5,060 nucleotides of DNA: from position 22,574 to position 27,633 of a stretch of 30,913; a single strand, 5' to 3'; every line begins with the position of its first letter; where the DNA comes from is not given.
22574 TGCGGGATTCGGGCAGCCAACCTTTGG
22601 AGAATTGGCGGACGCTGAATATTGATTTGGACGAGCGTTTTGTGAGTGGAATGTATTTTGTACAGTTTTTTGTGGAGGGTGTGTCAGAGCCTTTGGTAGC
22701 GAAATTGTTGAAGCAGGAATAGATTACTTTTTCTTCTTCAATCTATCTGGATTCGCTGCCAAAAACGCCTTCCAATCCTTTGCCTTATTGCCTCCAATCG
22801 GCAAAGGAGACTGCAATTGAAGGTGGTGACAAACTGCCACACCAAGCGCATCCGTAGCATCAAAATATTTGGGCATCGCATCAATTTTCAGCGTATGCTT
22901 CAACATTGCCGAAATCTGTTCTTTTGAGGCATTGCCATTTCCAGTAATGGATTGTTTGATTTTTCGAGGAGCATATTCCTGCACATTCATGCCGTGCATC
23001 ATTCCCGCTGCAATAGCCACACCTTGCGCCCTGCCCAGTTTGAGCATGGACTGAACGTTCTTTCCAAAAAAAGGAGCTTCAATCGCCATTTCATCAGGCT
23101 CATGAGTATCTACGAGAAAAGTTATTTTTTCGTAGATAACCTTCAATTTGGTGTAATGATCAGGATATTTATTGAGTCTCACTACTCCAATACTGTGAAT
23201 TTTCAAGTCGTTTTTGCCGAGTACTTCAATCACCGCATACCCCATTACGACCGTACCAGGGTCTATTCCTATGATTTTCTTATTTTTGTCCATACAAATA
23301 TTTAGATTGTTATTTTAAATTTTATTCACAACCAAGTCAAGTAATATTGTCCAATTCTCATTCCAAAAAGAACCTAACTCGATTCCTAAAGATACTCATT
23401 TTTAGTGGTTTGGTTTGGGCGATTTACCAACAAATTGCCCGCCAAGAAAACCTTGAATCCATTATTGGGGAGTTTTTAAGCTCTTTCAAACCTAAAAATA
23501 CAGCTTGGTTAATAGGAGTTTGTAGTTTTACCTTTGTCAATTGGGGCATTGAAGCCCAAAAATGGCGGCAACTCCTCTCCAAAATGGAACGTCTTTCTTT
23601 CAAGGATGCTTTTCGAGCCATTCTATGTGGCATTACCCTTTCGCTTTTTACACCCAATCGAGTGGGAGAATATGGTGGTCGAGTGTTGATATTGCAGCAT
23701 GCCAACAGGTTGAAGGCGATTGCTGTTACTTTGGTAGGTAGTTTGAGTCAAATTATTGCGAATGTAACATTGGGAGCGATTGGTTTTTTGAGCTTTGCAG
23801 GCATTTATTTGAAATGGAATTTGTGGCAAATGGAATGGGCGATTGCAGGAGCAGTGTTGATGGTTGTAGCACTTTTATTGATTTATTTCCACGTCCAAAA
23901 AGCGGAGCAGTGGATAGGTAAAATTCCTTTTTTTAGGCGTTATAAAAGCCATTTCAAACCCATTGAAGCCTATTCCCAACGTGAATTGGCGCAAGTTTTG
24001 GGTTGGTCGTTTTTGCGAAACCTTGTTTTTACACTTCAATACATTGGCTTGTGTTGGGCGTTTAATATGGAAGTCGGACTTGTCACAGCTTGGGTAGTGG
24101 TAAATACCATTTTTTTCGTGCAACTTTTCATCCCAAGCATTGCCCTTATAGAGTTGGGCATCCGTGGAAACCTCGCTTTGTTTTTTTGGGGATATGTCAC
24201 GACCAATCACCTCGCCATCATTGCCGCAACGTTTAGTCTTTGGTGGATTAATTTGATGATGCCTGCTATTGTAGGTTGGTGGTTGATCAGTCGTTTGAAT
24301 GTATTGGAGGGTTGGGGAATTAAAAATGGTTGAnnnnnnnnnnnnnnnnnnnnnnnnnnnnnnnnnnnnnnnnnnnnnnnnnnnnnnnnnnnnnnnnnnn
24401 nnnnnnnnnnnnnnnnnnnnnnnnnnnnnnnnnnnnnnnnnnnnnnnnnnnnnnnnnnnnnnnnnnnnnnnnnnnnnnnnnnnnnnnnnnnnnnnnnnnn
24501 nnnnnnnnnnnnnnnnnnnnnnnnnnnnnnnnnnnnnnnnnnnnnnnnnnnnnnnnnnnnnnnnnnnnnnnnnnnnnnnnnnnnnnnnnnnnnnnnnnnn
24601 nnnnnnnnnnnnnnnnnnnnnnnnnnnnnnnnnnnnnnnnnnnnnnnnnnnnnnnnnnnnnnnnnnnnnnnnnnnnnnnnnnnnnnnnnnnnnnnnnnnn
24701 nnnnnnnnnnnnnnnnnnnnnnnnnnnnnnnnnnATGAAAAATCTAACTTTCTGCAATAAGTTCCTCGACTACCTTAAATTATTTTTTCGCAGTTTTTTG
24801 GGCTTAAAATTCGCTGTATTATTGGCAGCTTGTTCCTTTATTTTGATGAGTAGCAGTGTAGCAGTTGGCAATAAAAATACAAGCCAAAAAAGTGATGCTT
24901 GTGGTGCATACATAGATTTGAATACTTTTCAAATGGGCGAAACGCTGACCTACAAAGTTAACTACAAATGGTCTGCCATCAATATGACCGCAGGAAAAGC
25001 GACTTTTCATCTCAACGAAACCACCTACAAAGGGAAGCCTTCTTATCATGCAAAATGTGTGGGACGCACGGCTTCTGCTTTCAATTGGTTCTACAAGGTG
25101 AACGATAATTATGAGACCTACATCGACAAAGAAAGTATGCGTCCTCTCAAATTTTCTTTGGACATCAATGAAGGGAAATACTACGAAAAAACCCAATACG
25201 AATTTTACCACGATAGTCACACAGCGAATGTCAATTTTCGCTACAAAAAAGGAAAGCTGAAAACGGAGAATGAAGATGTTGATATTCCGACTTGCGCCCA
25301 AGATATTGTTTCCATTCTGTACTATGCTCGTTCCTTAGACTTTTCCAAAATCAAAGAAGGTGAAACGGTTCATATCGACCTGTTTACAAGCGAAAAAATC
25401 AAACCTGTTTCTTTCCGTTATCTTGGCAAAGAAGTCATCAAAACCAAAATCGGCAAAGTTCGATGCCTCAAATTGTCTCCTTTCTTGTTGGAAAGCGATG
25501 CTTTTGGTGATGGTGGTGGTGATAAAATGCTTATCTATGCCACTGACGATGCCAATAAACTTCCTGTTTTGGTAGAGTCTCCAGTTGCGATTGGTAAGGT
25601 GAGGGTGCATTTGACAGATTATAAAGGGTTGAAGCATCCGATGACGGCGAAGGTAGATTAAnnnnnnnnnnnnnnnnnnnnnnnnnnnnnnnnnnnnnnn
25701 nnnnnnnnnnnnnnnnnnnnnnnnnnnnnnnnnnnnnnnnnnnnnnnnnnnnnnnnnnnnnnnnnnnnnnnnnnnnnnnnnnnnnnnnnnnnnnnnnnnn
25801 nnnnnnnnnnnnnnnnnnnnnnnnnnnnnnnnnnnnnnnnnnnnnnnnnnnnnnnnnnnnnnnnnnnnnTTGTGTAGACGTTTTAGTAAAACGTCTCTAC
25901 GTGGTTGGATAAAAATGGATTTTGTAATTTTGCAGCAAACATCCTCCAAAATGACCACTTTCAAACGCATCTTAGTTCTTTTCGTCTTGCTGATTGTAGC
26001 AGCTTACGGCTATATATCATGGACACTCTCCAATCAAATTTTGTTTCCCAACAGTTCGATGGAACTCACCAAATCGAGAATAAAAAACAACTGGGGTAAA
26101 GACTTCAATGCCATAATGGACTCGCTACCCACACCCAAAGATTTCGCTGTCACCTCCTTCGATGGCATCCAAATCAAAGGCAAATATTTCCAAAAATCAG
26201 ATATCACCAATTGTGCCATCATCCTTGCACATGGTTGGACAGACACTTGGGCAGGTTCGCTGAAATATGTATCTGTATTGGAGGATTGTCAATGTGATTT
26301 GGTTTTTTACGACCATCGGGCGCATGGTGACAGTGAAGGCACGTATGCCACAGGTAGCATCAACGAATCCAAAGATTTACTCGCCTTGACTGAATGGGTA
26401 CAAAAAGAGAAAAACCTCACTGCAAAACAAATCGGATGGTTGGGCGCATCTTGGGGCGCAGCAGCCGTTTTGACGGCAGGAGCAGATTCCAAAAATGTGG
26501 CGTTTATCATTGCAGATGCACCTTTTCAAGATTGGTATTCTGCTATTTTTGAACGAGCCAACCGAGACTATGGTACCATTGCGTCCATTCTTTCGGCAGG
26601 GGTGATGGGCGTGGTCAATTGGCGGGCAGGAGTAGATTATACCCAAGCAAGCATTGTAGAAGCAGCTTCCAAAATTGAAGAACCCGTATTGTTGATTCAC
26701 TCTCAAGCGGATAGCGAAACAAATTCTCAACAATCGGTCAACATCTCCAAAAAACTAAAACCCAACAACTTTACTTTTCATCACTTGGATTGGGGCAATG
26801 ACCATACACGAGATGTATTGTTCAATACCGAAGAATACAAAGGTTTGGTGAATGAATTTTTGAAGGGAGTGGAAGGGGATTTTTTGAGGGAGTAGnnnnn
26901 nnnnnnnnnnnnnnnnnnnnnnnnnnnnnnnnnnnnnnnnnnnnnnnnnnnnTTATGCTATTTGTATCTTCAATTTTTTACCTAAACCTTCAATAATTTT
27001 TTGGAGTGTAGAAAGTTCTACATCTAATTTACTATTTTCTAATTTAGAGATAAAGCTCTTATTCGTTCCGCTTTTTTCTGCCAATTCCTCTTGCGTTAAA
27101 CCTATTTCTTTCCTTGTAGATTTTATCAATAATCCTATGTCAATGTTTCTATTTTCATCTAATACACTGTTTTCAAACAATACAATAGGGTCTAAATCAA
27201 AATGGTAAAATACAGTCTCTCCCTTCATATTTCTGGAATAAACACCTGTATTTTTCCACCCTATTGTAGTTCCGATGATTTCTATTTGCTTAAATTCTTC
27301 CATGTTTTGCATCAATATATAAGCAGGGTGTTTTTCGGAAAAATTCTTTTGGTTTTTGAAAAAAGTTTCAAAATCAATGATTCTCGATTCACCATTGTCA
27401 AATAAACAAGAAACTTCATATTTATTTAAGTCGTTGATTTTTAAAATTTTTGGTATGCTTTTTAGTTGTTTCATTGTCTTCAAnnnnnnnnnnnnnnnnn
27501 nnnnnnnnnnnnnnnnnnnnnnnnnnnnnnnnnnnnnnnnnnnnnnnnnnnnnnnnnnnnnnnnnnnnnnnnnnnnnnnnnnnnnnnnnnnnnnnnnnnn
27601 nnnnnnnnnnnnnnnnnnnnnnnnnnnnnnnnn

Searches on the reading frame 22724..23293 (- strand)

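Call 20: search_protein_families(library=pfam, proteins=[window:22724-23293:-], max_evalue=0.001)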
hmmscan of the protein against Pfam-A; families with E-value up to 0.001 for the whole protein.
window:22724-23293:- (189 aa): 1 family
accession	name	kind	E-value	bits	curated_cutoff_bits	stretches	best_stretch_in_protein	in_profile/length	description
PF02075.23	RuvC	-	3.9e-44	150.6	22.2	1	7-156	1-148/148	Crossover junction endodeoxyribonuclease RuvC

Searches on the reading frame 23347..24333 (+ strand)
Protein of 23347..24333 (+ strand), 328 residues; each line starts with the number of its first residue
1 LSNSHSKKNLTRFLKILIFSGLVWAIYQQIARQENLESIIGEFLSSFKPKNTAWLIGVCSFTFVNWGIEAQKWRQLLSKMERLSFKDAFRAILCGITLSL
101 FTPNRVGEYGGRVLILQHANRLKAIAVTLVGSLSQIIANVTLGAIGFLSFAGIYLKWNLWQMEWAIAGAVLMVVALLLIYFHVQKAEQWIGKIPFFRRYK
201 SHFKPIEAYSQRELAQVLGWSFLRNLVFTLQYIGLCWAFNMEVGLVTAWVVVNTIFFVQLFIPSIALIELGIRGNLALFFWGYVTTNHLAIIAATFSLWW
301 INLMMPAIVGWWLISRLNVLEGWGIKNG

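Call 20: search_protein_families(library=pfam, proteins=[window:23347-24333:+], max_evalue=0.001)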
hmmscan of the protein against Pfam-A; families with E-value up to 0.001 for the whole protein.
window:23347-24333:+ (328 aa): 1 family
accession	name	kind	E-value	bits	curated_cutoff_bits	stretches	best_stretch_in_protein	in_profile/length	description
PF03706.18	LPG_synthase_TM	-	1.9e-12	47.7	33.4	1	13-279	2-271/302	Lysylphosphatidylglycerol synthase TM region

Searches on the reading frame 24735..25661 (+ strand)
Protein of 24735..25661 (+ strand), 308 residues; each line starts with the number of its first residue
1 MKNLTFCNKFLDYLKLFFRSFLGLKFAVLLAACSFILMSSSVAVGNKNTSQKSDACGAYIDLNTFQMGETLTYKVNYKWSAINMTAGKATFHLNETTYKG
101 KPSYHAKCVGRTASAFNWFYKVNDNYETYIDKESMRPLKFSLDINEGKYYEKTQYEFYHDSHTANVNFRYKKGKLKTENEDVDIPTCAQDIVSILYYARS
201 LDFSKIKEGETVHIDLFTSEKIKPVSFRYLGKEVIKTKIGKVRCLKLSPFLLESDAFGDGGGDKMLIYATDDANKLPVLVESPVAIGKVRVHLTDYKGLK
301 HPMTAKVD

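Call 20: search_protein_families(library=pfam, proteins=[window:24735-25661:+], max_evalue=0.001)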
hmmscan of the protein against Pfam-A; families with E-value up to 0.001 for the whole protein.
window:24735-25661:+ (308 aa): 1 family
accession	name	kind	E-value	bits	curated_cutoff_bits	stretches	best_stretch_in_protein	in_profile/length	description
PF11306.15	DUF3108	-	1.5e-50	172.3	26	1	72-294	1-209/209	Protein of unknown function (DUF3108)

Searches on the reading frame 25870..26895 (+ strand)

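Call 20: search_protein_families(library=pfam, proteins=[window:25870-26895:+], max_evalue=0.001)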
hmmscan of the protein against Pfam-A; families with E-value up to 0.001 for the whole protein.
window:25870-26895:+ (341 aa): 4 families
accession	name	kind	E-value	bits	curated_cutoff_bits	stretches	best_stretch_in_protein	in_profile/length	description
PF02129.25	Peptidase_S15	-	1.7e-13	51.3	23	1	145-228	55-139/262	X-Pro dipeptidyl-peptidase (S15 family)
PF12146.15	Hydrolase_4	-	8.6e-12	45.3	27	1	116-221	6-112/239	Serine aminopeptidase, S33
PF00326.27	Peptidase_S9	-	3.5e-10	40.2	22.6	1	165-299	43-173/213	Prolyl oligopeptidase family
PF00561.26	Abhydrolase_1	-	5.7e-08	33.1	25.8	1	116-218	2-102/245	alpha/beta hydrolase fold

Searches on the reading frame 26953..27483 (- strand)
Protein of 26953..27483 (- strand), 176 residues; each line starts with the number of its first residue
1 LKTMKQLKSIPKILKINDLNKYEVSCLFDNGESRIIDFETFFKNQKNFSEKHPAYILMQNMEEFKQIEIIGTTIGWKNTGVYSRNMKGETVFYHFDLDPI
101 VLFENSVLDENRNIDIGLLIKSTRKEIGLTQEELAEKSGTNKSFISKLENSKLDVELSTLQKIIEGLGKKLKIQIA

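Call 20: search_protein_families(library=pfam, proteins=[window:26953-27483:-], max_evalue=0.001)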
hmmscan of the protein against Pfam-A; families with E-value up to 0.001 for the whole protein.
window:26953-27483:- (176 aa): 5 families
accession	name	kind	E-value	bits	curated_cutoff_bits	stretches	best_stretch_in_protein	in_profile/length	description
PF01381.28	HTH_3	-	8e-12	45.5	23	1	120-171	1-52/55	Helix-turn-helix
PF12844.13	HTH_19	-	1.8e-06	28.2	30.2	1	119-168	3-52/64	Helix-turn-helix domain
PF13560.12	HTH_31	-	7.9e-06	26.5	27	1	116-168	2-55/64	Helix-turn-helix domain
PF13744.12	HTH_37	-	8.5e-06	25.9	27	1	118-175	21-79/80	Helix-turn-helix domain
PF13443.12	HTH_26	-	0.0006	20.4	22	0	125-164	7-47/63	Cro/C1-type HTH DNA-binding domain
